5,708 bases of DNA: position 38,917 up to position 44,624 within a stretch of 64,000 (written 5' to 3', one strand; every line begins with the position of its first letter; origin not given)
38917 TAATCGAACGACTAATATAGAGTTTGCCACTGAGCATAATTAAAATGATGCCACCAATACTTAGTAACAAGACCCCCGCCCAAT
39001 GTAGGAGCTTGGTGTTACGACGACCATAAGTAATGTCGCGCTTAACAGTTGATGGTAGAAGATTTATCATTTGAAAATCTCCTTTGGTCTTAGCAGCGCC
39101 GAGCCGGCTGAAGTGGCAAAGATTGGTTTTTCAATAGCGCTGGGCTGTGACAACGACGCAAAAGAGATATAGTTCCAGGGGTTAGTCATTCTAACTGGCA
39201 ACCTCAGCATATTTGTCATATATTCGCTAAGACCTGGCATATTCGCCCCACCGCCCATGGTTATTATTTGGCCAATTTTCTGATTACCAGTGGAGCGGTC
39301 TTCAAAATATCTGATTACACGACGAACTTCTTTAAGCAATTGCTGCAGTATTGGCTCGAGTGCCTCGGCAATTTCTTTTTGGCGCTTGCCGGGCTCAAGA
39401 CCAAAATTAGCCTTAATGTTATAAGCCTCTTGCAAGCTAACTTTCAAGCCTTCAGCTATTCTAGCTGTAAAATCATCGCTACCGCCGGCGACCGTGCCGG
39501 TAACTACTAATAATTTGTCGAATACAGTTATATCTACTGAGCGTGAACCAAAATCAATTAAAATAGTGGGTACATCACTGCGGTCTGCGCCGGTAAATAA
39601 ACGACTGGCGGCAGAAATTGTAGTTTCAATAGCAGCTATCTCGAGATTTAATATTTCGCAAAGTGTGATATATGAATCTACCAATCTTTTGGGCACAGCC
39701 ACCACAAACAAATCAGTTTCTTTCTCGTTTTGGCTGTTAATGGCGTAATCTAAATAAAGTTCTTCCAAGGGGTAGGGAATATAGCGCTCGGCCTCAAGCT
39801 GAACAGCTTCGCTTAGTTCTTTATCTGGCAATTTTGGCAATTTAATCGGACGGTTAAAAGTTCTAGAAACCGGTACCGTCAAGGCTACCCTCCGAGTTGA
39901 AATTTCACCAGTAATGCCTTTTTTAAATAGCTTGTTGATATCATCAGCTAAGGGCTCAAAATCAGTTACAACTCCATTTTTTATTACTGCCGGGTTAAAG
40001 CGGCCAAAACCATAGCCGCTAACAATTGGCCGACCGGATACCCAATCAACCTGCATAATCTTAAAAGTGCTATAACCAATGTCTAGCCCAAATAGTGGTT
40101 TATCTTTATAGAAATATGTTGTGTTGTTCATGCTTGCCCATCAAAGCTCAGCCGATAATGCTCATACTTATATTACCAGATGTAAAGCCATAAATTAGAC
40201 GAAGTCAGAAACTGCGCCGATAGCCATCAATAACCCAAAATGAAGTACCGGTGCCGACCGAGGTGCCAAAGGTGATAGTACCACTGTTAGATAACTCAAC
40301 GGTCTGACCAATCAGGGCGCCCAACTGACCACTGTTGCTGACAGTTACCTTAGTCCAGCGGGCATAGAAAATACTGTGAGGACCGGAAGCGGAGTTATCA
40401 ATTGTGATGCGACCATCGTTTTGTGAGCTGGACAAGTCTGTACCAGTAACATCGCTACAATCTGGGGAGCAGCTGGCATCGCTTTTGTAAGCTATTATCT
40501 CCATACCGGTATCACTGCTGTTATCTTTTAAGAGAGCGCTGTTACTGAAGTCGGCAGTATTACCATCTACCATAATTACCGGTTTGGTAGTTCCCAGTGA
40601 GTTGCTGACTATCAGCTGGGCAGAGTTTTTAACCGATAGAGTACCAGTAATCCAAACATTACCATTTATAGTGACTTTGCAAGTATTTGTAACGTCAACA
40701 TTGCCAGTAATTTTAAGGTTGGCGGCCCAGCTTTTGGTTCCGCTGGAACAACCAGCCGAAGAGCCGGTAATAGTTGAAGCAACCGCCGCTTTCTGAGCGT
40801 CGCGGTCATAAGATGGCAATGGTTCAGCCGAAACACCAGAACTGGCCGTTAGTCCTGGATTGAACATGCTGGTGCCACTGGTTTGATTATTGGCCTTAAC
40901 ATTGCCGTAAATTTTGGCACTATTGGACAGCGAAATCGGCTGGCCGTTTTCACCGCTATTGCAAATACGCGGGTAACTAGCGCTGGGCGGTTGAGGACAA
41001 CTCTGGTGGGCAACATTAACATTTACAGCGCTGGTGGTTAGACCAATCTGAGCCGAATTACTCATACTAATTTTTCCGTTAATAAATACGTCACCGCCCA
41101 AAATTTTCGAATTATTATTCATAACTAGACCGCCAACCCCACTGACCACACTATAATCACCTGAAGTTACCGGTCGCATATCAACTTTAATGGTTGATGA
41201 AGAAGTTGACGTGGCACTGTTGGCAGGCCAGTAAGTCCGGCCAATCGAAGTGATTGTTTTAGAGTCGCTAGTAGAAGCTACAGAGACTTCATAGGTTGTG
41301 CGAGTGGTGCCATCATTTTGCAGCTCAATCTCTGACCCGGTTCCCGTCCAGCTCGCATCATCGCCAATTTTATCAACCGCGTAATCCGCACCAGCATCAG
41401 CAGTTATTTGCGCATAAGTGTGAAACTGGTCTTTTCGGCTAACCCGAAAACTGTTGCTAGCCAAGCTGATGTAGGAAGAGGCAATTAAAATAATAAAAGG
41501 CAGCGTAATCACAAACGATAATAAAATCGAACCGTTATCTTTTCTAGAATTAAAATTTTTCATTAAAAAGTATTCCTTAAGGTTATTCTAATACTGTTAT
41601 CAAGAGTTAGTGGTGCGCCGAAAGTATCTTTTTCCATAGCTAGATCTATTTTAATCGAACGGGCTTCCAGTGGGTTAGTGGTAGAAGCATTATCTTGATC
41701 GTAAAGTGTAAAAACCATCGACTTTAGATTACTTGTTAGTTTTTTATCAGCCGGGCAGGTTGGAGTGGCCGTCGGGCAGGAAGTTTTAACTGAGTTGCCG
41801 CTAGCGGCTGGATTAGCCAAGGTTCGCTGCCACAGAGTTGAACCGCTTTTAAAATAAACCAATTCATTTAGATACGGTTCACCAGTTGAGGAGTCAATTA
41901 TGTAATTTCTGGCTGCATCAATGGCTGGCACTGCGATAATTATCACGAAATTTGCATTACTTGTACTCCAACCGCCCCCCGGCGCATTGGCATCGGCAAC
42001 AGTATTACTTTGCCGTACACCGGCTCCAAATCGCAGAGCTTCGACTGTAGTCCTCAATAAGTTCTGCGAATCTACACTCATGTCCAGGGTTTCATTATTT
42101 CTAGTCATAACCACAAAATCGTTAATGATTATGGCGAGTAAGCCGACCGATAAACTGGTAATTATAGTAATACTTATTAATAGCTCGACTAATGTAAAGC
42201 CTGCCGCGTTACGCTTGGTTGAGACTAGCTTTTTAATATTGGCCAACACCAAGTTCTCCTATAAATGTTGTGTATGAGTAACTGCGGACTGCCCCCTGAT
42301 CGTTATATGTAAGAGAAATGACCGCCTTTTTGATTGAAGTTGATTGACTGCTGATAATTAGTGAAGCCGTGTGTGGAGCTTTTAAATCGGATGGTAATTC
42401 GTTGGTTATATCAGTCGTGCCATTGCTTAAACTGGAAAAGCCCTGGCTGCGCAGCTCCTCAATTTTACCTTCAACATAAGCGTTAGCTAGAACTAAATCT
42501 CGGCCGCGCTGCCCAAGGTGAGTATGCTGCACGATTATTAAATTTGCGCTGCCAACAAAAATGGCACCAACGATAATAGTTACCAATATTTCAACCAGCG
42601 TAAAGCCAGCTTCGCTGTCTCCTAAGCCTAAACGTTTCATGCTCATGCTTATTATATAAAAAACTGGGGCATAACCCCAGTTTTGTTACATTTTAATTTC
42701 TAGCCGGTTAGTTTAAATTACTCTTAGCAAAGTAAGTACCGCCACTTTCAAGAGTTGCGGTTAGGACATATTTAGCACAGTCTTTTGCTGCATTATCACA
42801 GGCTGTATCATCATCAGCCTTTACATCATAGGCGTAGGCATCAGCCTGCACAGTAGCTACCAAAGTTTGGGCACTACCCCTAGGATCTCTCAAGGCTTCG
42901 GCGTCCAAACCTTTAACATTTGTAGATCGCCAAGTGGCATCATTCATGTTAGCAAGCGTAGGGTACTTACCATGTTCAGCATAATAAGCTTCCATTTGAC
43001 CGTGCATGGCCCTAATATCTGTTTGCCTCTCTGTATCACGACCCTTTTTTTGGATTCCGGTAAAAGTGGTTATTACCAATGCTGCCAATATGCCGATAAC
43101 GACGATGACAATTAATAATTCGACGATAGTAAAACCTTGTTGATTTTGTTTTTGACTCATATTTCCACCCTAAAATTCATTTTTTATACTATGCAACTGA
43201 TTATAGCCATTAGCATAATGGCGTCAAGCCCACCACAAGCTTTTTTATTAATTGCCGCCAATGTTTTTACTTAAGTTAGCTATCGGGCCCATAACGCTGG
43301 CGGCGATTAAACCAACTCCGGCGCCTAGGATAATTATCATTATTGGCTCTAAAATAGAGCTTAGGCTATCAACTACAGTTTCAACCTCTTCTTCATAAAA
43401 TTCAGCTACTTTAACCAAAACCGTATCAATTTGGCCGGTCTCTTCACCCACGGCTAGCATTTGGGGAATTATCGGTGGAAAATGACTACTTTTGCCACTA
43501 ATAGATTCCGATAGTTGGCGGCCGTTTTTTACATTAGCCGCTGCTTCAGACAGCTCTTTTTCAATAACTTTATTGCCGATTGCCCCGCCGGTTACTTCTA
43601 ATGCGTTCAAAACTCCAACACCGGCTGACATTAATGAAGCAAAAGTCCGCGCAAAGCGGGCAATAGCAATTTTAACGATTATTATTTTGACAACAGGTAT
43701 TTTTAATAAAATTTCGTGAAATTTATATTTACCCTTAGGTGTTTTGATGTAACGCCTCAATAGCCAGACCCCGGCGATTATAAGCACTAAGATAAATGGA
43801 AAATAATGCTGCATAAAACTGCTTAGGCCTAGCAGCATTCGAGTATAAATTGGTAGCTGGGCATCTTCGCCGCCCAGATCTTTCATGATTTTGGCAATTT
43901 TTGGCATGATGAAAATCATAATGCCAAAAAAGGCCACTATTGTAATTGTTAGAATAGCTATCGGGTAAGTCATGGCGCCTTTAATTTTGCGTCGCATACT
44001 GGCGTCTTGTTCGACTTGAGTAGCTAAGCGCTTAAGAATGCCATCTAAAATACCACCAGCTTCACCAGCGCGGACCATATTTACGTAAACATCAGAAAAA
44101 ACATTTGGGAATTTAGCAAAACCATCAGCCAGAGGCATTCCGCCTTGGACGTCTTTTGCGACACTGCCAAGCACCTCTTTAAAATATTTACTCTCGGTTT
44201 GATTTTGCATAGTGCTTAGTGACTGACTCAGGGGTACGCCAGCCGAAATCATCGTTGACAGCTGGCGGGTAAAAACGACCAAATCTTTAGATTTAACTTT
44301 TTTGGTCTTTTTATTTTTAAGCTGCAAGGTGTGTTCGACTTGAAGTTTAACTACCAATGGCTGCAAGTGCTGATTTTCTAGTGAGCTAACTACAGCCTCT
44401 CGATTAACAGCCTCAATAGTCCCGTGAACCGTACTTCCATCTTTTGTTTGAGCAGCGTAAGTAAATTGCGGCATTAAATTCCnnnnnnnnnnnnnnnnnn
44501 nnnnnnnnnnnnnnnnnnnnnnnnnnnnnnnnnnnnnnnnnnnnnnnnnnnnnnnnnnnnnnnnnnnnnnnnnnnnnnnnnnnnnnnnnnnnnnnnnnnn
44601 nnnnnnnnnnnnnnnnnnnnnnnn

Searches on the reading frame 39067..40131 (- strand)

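Call 63: search_protein_families(library=pfam, proteins=[window:39067-40131:-], max_evalue=0.00001)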
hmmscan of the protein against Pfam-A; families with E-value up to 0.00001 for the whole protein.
window:39067-40131:- (354 aa): 4 families
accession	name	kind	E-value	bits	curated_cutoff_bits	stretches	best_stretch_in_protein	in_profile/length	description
PF11104.14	PilM_2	-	2.2e-34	119.4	27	1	15-345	1-336/340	Type IV pilus assembly protein PilM;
PF14450.12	FtsA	-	1.3e-15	58.4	31.8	1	190-343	1-127/127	Cell division protein FtsA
PF25216.1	Volactin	-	1.8e-06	28.1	35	1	209-309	189-291/321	Volactin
PF06723.19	MreB_Mbl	-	2.4e-06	27.1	27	0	251-317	239-305/327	MreB/Mbl protein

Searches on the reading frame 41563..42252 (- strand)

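Call 63: search_protein_families(library=pfam, proteins=[window:41563-42252:-], max_evalue=0.00001)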
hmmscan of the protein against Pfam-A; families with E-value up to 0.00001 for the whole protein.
window:41563-42252:- (229 aa): 1 family
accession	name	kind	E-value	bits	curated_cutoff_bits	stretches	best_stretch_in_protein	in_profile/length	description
PF07963.17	N_methyl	-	9.3e-07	28.6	21.2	1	13-38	1-26/27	Prokaryotic N-terminal methylation motif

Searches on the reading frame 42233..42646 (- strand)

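Call 63: search_protein_families(library=pfam, proteins=[window:42233-42646:-], max_evalue=0.00001)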
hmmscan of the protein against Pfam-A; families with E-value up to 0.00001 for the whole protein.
window:42233-42646:- (137 aa): 1 family
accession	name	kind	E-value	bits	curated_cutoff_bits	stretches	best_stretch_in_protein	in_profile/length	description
PF07963.17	N_methyl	-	4.7e-06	26.4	21.2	1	12-34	4-26/27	Prokaryotic N-terminal methylation motif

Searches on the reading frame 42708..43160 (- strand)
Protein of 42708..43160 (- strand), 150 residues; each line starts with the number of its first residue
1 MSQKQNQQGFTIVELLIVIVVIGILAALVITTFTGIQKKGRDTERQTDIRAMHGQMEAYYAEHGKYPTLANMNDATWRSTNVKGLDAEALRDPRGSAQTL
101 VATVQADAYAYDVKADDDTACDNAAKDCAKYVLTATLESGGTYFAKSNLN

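Call 63: search_protein_families(library=pfam, proteins=[window:42708-43160:-], max_evalue=0.00001)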
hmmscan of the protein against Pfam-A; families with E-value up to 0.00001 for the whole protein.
window:42708-43160:- (150 aa): 1 family
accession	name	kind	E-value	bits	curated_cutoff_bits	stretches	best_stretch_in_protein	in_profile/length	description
PF07963.17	N_methyl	-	1.3e-08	34.5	21.2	1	5-29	2-26/27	Prokaryotic N-terminal methylation motif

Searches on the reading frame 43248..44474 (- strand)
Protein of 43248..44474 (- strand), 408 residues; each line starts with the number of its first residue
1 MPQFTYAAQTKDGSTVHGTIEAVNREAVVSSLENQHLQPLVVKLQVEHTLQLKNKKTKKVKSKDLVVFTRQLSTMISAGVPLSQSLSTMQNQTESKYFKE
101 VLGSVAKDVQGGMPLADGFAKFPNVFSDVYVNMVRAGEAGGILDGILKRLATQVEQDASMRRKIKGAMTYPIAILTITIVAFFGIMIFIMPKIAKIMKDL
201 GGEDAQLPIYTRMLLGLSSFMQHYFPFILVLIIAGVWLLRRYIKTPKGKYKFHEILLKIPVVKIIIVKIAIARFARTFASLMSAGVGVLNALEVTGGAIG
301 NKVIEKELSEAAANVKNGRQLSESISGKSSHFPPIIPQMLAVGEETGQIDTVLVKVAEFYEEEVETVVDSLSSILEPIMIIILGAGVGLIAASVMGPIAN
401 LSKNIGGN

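Call 63: search_protein_families(library=pfam, proteins=[window:43248-44474:-], max_evalue=0.00001)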
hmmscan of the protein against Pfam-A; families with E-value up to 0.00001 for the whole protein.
window:43248-44474:- (408 aa): 1 family
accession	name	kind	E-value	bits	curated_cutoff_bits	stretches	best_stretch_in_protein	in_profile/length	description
PF00482.28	T2SSF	-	1.4e-62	209.7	25.2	2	68-191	1-125/125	Type II secretion system (T2SS), protein F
